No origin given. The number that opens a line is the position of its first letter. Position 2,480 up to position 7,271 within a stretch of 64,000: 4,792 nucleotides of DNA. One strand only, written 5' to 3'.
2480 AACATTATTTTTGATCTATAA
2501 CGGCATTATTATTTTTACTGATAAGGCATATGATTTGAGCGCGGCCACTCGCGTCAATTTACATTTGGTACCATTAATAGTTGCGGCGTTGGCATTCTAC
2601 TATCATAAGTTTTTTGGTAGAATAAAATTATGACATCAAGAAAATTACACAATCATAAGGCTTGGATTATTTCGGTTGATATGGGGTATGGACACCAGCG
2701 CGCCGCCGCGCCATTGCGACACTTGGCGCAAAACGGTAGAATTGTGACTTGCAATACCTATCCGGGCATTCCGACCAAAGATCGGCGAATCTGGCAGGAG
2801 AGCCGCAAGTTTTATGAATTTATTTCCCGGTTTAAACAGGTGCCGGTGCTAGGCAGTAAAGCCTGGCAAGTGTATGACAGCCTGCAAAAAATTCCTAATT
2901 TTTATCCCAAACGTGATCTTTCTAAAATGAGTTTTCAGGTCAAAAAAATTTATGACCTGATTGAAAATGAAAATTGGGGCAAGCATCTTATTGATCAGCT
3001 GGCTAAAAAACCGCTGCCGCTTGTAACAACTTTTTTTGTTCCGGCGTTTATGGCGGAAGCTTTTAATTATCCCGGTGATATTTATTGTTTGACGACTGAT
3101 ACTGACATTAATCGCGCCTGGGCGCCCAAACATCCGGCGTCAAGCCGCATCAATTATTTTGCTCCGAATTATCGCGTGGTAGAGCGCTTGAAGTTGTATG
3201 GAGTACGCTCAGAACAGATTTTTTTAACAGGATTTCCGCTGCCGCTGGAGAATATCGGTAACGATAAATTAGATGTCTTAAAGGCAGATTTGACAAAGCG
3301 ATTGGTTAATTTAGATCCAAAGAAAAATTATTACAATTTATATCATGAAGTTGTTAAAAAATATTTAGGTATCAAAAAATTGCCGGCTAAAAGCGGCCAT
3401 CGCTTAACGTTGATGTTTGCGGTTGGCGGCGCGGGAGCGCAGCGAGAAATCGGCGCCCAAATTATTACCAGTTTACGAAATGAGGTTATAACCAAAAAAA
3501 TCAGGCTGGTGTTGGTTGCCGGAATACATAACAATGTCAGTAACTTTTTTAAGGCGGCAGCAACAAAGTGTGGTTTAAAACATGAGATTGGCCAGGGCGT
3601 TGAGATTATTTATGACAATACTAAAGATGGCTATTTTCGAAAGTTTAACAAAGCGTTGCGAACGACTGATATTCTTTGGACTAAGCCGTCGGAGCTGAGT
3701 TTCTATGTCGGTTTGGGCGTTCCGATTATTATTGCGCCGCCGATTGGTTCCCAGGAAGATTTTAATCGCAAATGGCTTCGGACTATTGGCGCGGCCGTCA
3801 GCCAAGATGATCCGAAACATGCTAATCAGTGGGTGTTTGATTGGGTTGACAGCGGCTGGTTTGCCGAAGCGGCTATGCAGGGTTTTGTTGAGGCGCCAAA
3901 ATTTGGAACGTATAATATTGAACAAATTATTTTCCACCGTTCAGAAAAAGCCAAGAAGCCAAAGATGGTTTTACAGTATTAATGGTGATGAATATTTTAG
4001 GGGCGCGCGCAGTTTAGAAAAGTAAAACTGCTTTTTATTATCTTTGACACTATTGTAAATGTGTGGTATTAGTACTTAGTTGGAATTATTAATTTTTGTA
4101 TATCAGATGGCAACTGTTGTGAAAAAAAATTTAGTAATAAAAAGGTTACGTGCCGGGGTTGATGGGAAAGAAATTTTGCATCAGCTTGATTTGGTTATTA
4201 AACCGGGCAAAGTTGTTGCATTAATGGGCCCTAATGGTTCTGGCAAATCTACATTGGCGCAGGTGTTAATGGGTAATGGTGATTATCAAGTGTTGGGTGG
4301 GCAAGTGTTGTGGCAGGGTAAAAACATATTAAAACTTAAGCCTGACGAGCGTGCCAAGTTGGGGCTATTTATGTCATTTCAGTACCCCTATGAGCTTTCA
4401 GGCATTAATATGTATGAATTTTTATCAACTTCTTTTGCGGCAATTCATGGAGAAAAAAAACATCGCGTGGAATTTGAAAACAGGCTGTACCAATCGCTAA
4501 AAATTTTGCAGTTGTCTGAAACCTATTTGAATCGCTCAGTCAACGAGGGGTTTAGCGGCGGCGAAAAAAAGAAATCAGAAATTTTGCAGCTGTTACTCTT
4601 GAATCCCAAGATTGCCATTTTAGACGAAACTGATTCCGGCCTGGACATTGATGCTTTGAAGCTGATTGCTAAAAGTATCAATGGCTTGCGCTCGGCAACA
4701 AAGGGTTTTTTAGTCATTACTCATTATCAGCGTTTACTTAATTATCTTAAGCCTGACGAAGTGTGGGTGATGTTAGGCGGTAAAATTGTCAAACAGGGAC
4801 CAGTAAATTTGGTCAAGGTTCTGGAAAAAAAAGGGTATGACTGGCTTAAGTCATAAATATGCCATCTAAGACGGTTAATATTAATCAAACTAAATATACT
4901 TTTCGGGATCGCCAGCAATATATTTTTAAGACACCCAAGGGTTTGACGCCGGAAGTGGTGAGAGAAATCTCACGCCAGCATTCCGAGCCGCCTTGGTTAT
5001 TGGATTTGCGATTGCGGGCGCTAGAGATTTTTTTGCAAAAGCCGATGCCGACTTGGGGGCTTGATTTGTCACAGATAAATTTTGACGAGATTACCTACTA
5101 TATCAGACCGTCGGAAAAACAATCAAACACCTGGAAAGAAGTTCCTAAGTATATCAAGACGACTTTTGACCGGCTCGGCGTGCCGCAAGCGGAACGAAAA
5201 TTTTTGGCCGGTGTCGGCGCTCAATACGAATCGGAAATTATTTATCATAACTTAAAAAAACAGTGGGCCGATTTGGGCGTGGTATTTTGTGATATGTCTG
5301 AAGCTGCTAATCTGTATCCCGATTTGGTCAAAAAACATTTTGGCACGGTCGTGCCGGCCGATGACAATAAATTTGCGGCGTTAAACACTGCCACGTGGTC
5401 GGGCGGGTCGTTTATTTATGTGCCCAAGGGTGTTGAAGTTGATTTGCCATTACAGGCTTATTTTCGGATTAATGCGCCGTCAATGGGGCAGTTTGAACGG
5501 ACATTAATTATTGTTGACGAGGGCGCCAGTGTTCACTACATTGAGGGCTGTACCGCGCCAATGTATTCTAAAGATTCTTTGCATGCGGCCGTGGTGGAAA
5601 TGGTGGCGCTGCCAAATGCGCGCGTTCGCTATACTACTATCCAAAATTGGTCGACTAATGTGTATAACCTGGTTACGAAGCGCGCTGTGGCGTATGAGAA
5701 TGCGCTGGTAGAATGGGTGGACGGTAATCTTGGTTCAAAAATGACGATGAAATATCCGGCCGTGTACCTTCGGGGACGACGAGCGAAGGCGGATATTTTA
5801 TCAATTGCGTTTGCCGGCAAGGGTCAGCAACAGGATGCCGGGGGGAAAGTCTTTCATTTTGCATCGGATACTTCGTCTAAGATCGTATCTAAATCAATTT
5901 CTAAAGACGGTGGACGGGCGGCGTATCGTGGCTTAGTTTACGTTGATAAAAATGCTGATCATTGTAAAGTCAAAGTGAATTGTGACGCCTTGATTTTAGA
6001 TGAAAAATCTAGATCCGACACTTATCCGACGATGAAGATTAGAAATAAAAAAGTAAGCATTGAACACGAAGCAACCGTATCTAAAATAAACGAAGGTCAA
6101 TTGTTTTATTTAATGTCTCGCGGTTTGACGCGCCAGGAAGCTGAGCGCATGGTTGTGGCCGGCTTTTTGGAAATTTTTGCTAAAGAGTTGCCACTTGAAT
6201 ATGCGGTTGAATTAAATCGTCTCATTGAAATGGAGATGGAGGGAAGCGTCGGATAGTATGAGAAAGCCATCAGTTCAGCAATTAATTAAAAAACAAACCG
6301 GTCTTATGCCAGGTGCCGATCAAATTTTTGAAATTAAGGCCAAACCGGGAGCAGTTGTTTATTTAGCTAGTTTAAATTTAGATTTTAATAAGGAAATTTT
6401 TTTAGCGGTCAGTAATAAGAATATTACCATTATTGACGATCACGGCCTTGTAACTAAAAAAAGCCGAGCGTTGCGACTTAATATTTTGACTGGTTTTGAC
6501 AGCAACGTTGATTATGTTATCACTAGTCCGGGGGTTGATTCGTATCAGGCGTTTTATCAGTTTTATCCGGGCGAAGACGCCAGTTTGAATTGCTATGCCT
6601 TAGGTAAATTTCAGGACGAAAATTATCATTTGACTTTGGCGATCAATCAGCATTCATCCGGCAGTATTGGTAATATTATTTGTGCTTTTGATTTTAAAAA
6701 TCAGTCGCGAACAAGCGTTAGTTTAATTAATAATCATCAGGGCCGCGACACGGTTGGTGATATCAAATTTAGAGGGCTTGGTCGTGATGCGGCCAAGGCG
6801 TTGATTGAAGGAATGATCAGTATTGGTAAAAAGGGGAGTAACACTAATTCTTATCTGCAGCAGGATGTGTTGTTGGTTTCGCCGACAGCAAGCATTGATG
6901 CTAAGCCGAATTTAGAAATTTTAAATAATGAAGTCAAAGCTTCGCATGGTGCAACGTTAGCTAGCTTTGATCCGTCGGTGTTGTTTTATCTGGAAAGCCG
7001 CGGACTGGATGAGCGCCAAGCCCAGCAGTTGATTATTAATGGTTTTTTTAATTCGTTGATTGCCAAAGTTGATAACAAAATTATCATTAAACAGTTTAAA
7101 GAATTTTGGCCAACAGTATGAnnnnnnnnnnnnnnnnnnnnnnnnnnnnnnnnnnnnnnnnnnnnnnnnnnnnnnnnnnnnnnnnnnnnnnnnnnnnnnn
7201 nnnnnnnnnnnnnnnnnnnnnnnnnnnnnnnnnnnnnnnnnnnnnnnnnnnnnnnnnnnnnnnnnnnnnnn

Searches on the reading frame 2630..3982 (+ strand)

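Call 40: search_protein_families(library=pfam, proteins=[window:2630-3982:+], max_evalue=0.00001)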
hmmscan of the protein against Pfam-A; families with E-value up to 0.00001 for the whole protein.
window:2630-3982:+ (450 aa): 1 family
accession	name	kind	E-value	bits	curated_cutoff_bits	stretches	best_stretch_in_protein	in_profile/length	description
PF22053.2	DUF6938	-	3.7e-14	53.4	27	1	255-312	34-91/236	Domain of unknown function (DUF6938)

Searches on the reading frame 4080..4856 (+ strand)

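Call 40: search_protein_families(library=pfam, proteins=[window:4080-4856:+], max_evalue=0.00001)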
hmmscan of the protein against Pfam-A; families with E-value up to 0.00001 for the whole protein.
window:4080-4856:+ (258 aa): 2 families
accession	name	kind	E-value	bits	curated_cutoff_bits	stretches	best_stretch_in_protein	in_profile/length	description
PF00005.33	ABC_tran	-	2.1e-22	80.6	25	1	33-184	1-135/137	ABC transporter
PF02463.25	SMC_N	-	3.6e-07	30.3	40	1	44-221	25-203/220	RecF/RecN/SMC N terminal domain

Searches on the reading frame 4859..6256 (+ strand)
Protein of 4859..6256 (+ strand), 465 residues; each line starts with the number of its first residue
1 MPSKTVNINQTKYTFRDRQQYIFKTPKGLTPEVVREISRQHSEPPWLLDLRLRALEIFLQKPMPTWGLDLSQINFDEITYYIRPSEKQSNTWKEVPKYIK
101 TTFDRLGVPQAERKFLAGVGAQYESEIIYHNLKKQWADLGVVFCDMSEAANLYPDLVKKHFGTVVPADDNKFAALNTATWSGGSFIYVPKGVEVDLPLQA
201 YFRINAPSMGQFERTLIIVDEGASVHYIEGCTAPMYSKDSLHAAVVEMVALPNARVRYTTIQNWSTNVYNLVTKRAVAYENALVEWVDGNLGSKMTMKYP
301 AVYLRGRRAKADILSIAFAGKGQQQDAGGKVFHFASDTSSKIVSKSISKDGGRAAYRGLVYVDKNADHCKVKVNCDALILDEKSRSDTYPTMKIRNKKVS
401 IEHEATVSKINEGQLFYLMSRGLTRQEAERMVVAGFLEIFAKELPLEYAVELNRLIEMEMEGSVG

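Call 40: search_protein_families(library=pfam, proteins=[window:4859-6256:+], max_evalue=0.00001)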
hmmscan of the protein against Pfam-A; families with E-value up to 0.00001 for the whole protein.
window:4859-6256:+ (465 aa): 2 families
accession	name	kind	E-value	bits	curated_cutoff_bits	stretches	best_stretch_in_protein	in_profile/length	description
PF01458.23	SUFBD_core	-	1e-84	284.1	27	1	202-436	1-232/232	SUF system FeS cluster assembly, SufBD core domain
PF19295.5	SufBD_N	-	8.1e-13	48.8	23.5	1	130-199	102-171/172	SufBD protein N-terminal region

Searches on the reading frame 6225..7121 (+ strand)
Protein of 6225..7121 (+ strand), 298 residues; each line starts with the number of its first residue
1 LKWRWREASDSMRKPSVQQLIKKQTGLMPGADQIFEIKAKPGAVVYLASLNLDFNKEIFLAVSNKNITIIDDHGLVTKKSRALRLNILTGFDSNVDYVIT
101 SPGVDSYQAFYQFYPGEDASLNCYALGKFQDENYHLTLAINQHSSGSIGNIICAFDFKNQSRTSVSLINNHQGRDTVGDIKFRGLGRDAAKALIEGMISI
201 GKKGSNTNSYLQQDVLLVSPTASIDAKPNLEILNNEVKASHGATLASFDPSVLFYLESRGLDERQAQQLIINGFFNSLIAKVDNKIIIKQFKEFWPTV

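Call 40: search_protein_families(library=pfam, proteins=[window:6225-7121:+], max_evalue=0.00001)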
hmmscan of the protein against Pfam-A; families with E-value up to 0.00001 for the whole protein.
window:6225-7121:+ (298 aa): 1 family
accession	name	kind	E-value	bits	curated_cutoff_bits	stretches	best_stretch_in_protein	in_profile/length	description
PF01458.23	SUFBD_core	-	1.6e-35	123.1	27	1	64-274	21-232/232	SUF system FeS cluster assembly, SufBD core domain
